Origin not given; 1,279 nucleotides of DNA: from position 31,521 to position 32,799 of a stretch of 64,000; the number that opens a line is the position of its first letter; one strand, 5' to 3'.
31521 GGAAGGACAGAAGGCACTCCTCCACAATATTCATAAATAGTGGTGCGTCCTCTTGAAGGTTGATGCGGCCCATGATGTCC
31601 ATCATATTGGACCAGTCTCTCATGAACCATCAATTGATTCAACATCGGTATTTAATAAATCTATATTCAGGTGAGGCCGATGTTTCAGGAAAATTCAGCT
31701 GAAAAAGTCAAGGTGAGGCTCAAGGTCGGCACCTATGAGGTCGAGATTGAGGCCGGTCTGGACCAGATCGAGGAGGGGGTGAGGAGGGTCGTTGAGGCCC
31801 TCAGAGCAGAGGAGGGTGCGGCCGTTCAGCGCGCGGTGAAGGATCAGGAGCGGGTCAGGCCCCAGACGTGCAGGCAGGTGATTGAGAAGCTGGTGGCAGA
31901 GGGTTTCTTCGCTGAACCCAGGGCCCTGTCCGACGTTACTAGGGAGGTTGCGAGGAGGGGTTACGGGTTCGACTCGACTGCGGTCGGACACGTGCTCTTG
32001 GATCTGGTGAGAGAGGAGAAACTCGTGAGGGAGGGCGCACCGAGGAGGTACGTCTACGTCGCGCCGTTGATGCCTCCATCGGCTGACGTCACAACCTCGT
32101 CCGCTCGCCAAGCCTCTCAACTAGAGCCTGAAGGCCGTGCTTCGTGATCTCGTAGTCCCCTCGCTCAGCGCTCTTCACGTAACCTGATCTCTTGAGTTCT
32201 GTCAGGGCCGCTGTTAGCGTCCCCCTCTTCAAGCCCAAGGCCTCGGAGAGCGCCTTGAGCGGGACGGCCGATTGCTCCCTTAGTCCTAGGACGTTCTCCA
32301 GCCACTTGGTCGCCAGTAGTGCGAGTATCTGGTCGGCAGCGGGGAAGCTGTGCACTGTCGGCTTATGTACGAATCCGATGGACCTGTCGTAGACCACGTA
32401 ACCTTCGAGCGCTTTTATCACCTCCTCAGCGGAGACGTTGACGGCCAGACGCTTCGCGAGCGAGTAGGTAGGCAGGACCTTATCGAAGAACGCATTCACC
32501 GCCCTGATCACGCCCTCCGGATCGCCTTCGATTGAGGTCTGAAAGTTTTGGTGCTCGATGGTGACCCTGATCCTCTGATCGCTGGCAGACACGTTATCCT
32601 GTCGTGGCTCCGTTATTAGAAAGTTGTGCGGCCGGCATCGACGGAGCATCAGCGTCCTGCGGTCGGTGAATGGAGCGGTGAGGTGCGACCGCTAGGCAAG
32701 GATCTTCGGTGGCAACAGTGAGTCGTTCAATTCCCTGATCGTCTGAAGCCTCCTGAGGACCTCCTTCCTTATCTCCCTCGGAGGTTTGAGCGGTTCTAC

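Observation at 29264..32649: Stand-alone NurA-like/HerA-like operon with two similarly built winged-helix partners, not linked to Mre11-Rad50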

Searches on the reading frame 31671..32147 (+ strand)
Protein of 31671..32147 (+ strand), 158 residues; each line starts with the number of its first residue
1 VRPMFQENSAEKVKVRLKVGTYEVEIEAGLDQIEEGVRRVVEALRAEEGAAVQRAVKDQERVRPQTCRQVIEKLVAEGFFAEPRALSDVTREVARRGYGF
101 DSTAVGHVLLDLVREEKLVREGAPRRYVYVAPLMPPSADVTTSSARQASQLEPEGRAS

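Call 3: search_protein_families(library=pfam, proteins=[window:31671-32147:+], max_evalue=1)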
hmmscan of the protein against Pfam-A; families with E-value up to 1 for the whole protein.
window:31671-32147:+ (158 aa): 1 family
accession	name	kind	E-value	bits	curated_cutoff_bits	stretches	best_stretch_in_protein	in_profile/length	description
PF14136.11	DUF4303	-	0.13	12.4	23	1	39-89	80-131/155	Domain of unknown function (DUF4303)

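Call 4: search_protein_families(library=padloc, proteins=[window:31671-32147:+], max_evalue=1)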
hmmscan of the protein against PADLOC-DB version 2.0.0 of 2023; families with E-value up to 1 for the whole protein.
window:31671-32147:+ (158 aa): 0 families

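Call 5: search_protein_families(library=ncbifam, proteins=[window:31671-32147:+], max_evalue=1)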
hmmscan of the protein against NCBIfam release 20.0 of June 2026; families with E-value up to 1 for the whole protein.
window:31671-32147:+ (158 aa): 3 families
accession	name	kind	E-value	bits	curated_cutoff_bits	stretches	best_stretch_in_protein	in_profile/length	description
NF001054.0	PRK00117.2-1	equivalog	0.017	15.3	189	1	37-99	11-74/154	recombination regulator RecX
TIGR00106.1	TIGR00106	hypoth_equivalog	0.15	12.7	54.7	1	11-69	29-88/97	MTH1187 family thiamine-binding protein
NF033441.0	BREX_BrxC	hypoth_equivalog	0.15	10.2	400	1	34-118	747-830/1173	BREX system P-loop protein BrxC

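Call 43: search_solved_structures(query=A4, max_evalue=10)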
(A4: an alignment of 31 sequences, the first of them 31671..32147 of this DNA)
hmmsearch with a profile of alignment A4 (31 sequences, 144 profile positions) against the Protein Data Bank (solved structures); distinct sequences matched with E-value up to 10: 10.
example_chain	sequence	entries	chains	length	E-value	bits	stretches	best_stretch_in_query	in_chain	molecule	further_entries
1up4_A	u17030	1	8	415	0.079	16.1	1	68-110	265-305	6-PHOSPHO-BETA-GLUCOSIDASE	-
1up6_A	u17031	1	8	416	0.079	16.1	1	68-110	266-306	6-PHOSPHO-BETA-GLUCOSIDASE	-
1up7_A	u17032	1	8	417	0.079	16.1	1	68-110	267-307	6-PHOSPHO-BETA-GLUCOSIDASE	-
6az1_Q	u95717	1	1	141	0.21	14.8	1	6-54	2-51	ribosomal protein S12e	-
7dko_A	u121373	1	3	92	0.29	14.3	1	10-47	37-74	de novo designed protein AM2M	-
7qca_LH0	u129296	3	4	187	0.34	14.1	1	13-75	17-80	60S ribosomal protein L9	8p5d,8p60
3dfg_A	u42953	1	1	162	0.66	13.1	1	42-96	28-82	Regulatory protein recX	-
8a98_SQ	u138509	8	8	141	0.7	13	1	6-49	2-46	40S ribosomal protein S12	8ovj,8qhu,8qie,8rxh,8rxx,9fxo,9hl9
2fu2_A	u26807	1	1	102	1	12.5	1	56-108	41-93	Hypothetical protein SPy2152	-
2egg_A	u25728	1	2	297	1.2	12.2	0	103-131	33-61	Shikimate 5-dehydrogenase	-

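Call 57: find_homologous_proteins(query=A4, max_evalue=0.001)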
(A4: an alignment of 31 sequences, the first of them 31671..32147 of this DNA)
Query A4 (31 sequences) (158 aa, profile of the alignment): 238 proteins with E <= 0.001 among 8000 candidates; the best 120 are listed.
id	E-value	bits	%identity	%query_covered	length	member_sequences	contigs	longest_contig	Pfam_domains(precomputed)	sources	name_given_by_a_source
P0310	4.8e-59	216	48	75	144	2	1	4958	-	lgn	-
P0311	2.6e-58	214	50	77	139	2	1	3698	-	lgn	-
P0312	7.3e-58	212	46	75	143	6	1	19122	-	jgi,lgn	jgi:acetolactate synthase small subunit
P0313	1.0e-57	212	50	79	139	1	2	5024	-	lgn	-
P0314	1.1e-57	212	49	75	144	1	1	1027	-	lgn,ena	-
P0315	3.5e-57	210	42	85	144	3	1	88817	-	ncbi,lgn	ncbi:MAG: hypothetical protein QW718_00305 [Nitrososphaerota archaeon]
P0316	6.7e-57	209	47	77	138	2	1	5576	-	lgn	-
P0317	1.6e-56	208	47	78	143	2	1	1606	-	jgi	-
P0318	1.9e-56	208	47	75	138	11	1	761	-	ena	-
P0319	2.2e-56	208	48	75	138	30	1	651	-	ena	-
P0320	2.8e-56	207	49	76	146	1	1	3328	-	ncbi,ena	-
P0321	3.1e-56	207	46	77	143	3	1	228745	-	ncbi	ncbi:MAG: hypothetical protein ABDH32_00170 [Candidatus Caldarchaeales archaeon]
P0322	5.2e-56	206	47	75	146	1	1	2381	-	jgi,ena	-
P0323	6.5e-56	206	47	77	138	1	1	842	-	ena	-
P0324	7.8e-56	206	49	75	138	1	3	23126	-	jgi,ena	-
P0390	2.4e-38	149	45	81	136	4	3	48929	-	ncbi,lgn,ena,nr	ncbi:MAG TPA: hypothetical protein ENG43_00085 [Candidatus Bathyarchaeota archaeon]|nr:hypothetical 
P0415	1.9e-34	137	44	75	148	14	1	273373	-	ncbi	ncbi:MAG: hypothetical protein ABSB29_00100 [Nitrososphaerales archaeon]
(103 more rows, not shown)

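Call 61: find_encoding_contigs(protein=P0390, flank=8000, max_places=1)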
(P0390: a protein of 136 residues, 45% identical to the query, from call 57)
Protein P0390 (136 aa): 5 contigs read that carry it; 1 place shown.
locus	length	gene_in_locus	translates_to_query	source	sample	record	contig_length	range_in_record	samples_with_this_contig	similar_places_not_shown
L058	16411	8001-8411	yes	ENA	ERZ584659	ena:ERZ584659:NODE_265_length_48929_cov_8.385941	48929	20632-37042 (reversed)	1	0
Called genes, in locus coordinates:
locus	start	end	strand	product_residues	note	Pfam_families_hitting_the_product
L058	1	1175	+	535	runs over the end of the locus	PF19864:Radical_SAM_N2, PF04055:Radical_SAM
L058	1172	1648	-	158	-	PF01850:PIN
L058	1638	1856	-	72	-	PF04014:MazE_antitoxin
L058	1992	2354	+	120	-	PF09868:DUF2095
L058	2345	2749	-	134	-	PF11469:Ribonucleas_3_2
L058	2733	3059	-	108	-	PF01193:RNA_pol_L (weak), PF13656:RNA_pol_L_2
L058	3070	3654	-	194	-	PF14382:ECR1_N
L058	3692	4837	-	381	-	PF13183:Fer4_8, PF13187:Fer4_9, PF13534:Fer4_17, PF02754:CCG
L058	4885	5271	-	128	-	PF13650:Asp_protease_2, PF13975:gag-asp_proteas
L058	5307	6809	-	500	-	PF01935:DUF87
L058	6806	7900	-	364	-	PF09376:NurA (faint)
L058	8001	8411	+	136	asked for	-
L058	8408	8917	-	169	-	-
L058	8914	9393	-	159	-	-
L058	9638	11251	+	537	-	PF01645:Glu_synthase (weak)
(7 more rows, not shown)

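Call 62: find_encoding_contigs(protein=P0415, flank=8000, max_places=1)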
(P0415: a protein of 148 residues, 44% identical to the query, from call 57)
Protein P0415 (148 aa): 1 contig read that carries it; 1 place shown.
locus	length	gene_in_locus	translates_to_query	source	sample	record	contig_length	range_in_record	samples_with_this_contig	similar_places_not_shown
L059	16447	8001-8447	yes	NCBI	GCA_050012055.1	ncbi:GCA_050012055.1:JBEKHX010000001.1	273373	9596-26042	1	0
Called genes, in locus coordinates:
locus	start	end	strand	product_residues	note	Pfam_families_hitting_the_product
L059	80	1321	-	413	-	PF05977:MFS_3, PF07690:MFS_1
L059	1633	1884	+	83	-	-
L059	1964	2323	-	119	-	PF01042:Ribonuc_L-PSP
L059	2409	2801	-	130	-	PF05014:Nuc_deoxyrib_tr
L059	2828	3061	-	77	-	-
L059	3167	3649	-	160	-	PF04008:Adenosine_kin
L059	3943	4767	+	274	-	PF04909:Amidohydro_2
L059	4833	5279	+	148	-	PF00583:Acetyltransf_1, PF13673:Acetyltransf_10 (weak), PF13508:Acetyltransf_7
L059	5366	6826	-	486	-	PF01935:DUF87, PF13401:AAA_22 (faint)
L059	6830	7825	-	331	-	-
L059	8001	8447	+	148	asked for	-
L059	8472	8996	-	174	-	-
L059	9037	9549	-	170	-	-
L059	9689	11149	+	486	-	PF03951:Gln-synt_N, PF00120:Gln-synt_C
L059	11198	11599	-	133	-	PF07883:Cupin_2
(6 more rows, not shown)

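Call 67: predict_structure(alignment_id=A7)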
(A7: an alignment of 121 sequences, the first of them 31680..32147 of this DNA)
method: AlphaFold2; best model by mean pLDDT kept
length: 155 residues; sequences in the alignment: 121
mean_pLDDT: 67.0   pTM: 0.44
mean pLDDT of the five models: 67.0, 65.4, 64.4, 64.2, 63.6
residues with pLDDT >= 90: 21; 70-90: 47; 50-70: 40; < 50: 47
segments of 3 or more residues with pLDDT < 50: 1-7, 45-58, 132-148, 150-155
pLDDT, mean of each block of 10 residues (from residue 1): 45 54 57 60 50 48 85 88 90 88 91 88 82 43 48 45
secondary structure, 60 per line:
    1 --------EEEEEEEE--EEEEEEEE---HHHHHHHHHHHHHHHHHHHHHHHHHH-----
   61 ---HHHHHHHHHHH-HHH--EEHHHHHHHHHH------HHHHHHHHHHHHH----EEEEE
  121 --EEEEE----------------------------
elements in order: E9-16 E19-26 H30-55 H64-74 H83-92 H99-111 E116-120 E123-127

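Call 71: fold_search(model_id=the predicted structure, library=pdb)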
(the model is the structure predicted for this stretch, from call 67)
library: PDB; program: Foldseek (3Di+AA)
matches with E <= 10: 1104; with E <= 0.001: 0
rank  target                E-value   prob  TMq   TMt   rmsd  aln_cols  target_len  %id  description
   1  2mh2_MODEL_1_A        1.4e-03  1.00  0.37  0.83   2.0        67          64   21  Structural insights into the DNA recognition and protein interaction domains reveal fundamental homologous DNA (released 2014-04-16)
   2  5nhk_B                2.3e-02  1.00  0.40  0.46   4.5        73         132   18  Structure of Ferric uptake regulator from francisella tularensis with Iron (released 2018-05-16)
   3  6h1c_A                3.0e-02  1.00  0.39  0.45   3.1        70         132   16  Structure of Ferric uptake regulator from Pseudomonas aeruginosa with manganese. (released 2019-07-31)
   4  1qbj_B                3.0e-02  1.00  0.36  0.79   2.5        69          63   19  CRYSTAL STRUCTURE OF THE ZALPHA Z-DNA COMPLEX (released 1999-07-02)
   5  5nhk_A                3.4e-02  1.00  0.40  0.47   4.0        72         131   18  Structure of Ferric uptake regulator from francisella tularensis with Iron (released 2018-05-16)
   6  4i7h_B                3.6e-02  1.00  0.37  0.39   6.1        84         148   14  Structural basis for peroxide sensing and gene regulation by PerR from Streptococcus pyogenes (released 2013-05-08)
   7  5nbc_A                3.8e-02  1.00  0.40  0.47   2.4        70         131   18  Structure of Prokaryotic Transcription Factors (released 2018-05-16)
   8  3f22_B                3.8e-02  1.00  0.33  0.73   2.3        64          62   20  Crystal structure of Zalpha in complex with d(CGTACG) (released 2008-12-30)
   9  7bzh_MODEL_1_A        4.1e-02  1.00  0.32  0.74   3.1        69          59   20  Solution structure of a DNA binding protein from Sulfolobus islandicus (released 2021-04-28)
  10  6pco_C                4.1e-02  0.99  0.36  0.41   8.7       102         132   20  Mechanism for regulation of DNA binding of Bordetella bronchiseptica BpsR by 6-hydroxynicotinic acid (released 2019-11-06)
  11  9ire_A                4.3e-02  1.00  0.37  0.38  10.8        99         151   14  CRYSTAL STRUCTURE OF Bacillus cereus FERRIC UPTAKE REGULATOR (released 2025-07-23)
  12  3f72_B                4.6e-02  0.97  0.33  0.46   7.9       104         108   16  Crystal Structure of the Staphylococcus aureus pI258 CadC Metal Binding Site 2 Mutant (released 2009-04-07)
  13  4lmy_A                4.9e-02  1.00  0.38  0.40   6.1        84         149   14  Structure of GAS PerR-Zn-Zn (released 2014-04-02)
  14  2w57_A                5.6e-02  1.00  0.39  0.46   5.7        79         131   14  Crystal structure of the Vibrio cholerae ferric uptake regulator (Fur) reveals structural rearrangement of the DNA-bin (released 2009-01-20)
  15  4lmy_B                5.6e-02  1.00  0.38  0.37   6.1        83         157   14  Structure of GAS PerR-Zn-Zn (released 2014-04-02)
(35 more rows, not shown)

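Call 81: search_dna_similar(query=window:31680-32147:+, collection=plasmids, mode=protein, max_evalue=0.001, max_rows=10)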
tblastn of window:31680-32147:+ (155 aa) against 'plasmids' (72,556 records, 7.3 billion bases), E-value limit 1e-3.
No match.

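Call 99: search_protein_families(library=phrogs, proteins=[window:31680-32147:+], max_evalue=0.01)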
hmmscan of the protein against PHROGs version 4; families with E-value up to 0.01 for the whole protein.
window:31680-32147:+ (155 aa): 1 family
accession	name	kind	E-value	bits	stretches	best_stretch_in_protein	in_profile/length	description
phrog_23672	-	unknown function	0.0078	17.5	0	11-45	2-42/86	-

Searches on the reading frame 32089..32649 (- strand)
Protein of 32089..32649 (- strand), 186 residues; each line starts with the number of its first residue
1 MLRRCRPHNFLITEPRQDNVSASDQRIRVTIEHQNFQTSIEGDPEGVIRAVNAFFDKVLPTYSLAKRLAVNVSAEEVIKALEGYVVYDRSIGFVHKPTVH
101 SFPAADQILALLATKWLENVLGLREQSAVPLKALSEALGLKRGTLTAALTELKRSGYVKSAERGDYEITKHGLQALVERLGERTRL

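Call 3: search_protein_families(library=pfam, proteins=[window:32089-32649:-], max_evalue=1)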
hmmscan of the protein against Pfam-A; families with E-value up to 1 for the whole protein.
window:32089-32649:- (186 aa): 17 families
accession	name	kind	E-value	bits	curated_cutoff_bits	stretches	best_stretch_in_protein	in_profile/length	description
PF01325.25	Fe_dep_repress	-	4.4e-06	27.2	26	1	116-162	9-56/60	Iron dependent repressor, N-terminal DNA binding domain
PF12802.13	MarR_2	-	0.00014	22.3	27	1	129-162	21-55/61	MarR family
PF13412.12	HTH_24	-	0.00028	20.8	21.9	1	129-159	18-48/48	Winged helix-turn-helix DNA-binding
PF13545.12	HTH_Crp_2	-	0.00044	20.6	27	1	132-169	26-62/70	Crp-like helix-turn-helix domain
PF14338.12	Mrr_N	-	0.00048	20.7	29.5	1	148-176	57-85/87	Mrr N-terminal domain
PF01047.28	MarR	-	0.00094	19.5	24.6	1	123-159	12-48/59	MarR family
PF00392.27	GntR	-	0.0013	18.8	27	1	127-163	22-59/64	Bacterial regulatory proteins, gntR family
PF25213.1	HVO_A0261_N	-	0.0019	18.5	35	1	124-172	20-67/86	HVO_A0261 N-terminal domain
PF02082.26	Rrf2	-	0.0046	17.5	30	1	123-161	17-56/132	Iron-dependent Transcriptional regulator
PF09339.16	HTH_IclR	-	0.01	16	22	1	125-159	15-49/52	IclR helix-turn-helix domain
PF24409.1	wHTH-PRTase_assc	-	0.04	14.4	27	1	125-178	8-57/83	wHTH-PRTase associated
PF13730.12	HTH_36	-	0.064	13.5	25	1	132-158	29-55/55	Helix-turn-helix domain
PF09857.14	YjhX_toxin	-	0.081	13.3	27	1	148-178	50-80/85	Putative toxin of bacterial toxin-antitoxin pair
PF25212.1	HVO_A0114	-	0.082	13.1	27.6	1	96-164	4-72/84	HVO_A0114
PF13601.12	HTH_34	-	0.1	13.2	27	1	125-174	11-67/80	Winged helix DNA-binding domain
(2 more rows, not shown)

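Call 4: search_protein_families(library=padloc, proteins=[window:32089-32649:-], max_evalue=1)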
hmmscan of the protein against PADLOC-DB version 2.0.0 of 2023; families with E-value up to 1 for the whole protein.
window:32089-32649:- (186 aa): 14 families
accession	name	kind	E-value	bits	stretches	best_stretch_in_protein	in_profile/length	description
PDLC01434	CasR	-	0.00026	18.9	1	115-173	132-187/191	"CAS-I,CAS-II,CAS-III,CAS-IV,CAS-V,CAS-VI; associated_signaling"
PDLC01858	CARF3--CARF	-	0.00081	17.3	1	119-172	148-200/204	-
PDLC01268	CasR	-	0.00095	17.2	1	114-170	127-178/179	"CAS-I,CAS-II,CAS-III,CAS-IV,CAS-V,CAS-VI; associated_signaling"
PDLC01438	Csa3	-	0.0012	17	1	102-182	147-215/305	"CAS-I,CAS-II,CAS-III,CAS-IV,CAS-V,CAS-VI; associated_signaling"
PDLC01849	CARF3--CARF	-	0.0012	16.6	1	125-173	148-193/197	-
PDLC01720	Csa3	-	0.0025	16.3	1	107-173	17-88/118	Csa3_1_CAS-I-II-III-IV-V-VI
PDLC02976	WH_III-A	-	0.0033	16.1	1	132-178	22-66/104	-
PDLC01044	Csa3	-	0.0037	15.2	1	126-172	147-190/194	Type I-A associated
PDLC03923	MkoB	-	0.004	14.1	1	131-183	53-104/454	-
PDLC01850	CARF3--CARF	-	0.0042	15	1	123-174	154-206/209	-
PDLC01879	CARF3--CARF_TM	-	0.0049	14.5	1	102-172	145-213/222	-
PDLC01848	CARF3--CARF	-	0.0073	14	1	110-172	133-189/197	-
PDLC03922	MkoB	-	0.017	12.4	1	127-176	41-91/610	-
PDLC02235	AbiEi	-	0.034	11.7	1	136-171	30-65/240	AbiEi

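Call 5: search_protein_families(library=ncbifam, proteins=[window:32089-32649:-], max_evalue=1)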
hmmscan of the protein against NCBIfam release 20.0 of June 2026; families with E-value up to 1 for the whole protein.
window:32089-32649:- (186 aa): 14 families
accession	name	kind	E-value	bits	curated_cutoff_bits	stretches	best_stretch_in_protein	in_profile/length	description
NF052282.1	PLP_TF_PdxR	equivalog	0.0058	15.7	320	1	132-171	29-68/448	MocR-like pyridoxine biosynthesis transcription factor PdxR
NF052290.2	MocR_like_YczR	exception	0.0058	15.4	487.4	1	133-161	48-76/458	MocR-like transcription factor YczR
TIGR00738.1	rrf2_super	superfamily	0.007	16.3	73.3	1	121-161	17-58/132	Rrf2 family transcriptional regulator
NF053660.1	ORF80_fam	equivalog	0.0085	16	95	1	123-159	11-47/70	ORF80 family leucine zipper DNA-binding protein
TIGR00122.1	birA_repr_reg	equivalog_domain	0.014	15.2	70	1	126-170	9-55/69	biotin operon repressor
TIGR01552.1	phd_fam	subfamily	0.016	14.5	20.8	1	155-173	12-31/53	type II toxin-antitoxin system prevent-host-death family antitoxin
NF033788.1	HTH_metalloreg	subfamily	0.024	14.5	55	1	122-165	19-62/77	metalloregulator ArsR/SmtB family transcription factor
TIGR01884.1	cas_HTH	subfamily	0.025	13.9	60.2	1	129-168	157-198/202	CRISPR-associated CARF protein Csa3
NF052638.1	TransRegOhrRVib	equivalog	0.03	14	200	1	120-161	43-84/141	transcriptional regulator OhrR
NF041413.1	ArsR_Rv2640c_fam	equivalog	0.043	14.2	155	1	128-177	58-110/118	Rv2640c family ArsR-like transcriptional regulator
NF052281.1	rhizopine_MocR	equivalog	0.071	11.7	650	1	105-166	20-80/479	rhizopine catabolism transcriptional regulator MocR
NF003210.0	PRK04172.1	equivalog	0.08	11.8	350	1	123-183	15-77/496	phenylalanine--tRNA ligase subunit alpha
NF046008.1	ICE_MAGa4850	equivalog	0.11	12.5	55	1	127-173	61-106/233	MAGa4850 family ICE element protein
NF010240.0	PRK13687.1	subfamily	0.11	12.5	99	1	148-180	50-82/85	hypothetical protein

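Call 44: search_solved_structures(query=A5, max_evalue=10)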
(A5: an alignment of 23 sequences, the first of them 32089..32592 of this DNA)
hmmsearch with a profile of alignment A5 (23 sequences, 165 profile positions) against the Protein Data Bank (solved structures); distinct sequences matched with E-value up to 10: 32.
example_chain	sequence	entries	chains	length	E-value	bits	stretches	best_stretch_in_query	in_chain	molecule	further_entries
1ft9_A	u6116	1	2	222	0.00099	22.2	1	107-149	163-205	CARBON MONOXIDE OXIDATION SYSTEM TRANSCRIPTION REGULATOR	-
8pvt_A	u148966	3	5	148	0.004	20.2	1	92-140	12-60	Iron dependent repressor, putative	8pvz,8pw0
4o5v_A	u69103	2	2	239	0.022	17.8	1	107-151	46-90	Iron-dependent transcription repressor related protein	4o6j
8rdu_D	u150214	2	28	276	0.043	16.8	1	103-159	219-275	ShTnsC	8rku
7m99_A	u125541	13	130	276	0.043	16.8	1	103-159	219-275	TnsC | ShTnsC | TnsC filament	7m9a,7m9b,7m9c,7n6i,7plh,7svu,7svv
3b73_A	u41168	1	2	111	0.045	16.8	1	106-158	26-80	PhiH1 repressor-like protein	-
9w4v_A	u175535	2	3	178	0.062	16.3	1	102-139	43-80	Uncharacterized HTH-type transcriptional regulator PH0140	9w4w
3sxy_A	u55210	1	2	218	0.075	16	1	86-157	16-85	Transcriptional regulator, GntR family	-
7fby_A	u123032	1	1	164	0.076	16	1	103-139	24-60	Transcriptional regulatory protein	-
3fms_A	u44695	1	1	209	0.086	15.8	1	87-157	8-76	Transcriptional regulator, GntR family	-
4u0y_A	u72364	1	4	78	0.13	15.2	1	104-143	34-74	HTH-type transcriptional repressor YvoA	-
4ham_A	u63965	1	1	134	0.17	14.9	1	72-139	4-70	Lmo2241 protein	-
5eri_A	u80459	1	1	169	0.21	14.6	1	103-139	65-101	MarR family transcriptional regulator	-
4ija_A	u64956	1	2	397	0.23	14.5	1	105-144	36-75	XylR protein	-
9sgv_A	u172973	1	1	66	0.26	14.3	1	94-138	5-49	Ap3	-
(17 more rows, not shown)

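Call 99: search_protein_families(library=phrogs, proteins=[window:32089-32592:-], max_evalue=0.01)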
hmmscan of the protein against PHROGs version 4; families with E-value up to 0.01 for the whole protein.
window:32089-32592:- (167 aa): 1 family
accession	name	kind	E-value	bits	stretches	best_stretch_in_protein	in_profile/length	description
phrog_2440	-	transcription regulation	0.0012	19.8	1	104-160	37-98/126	transcriptional regulator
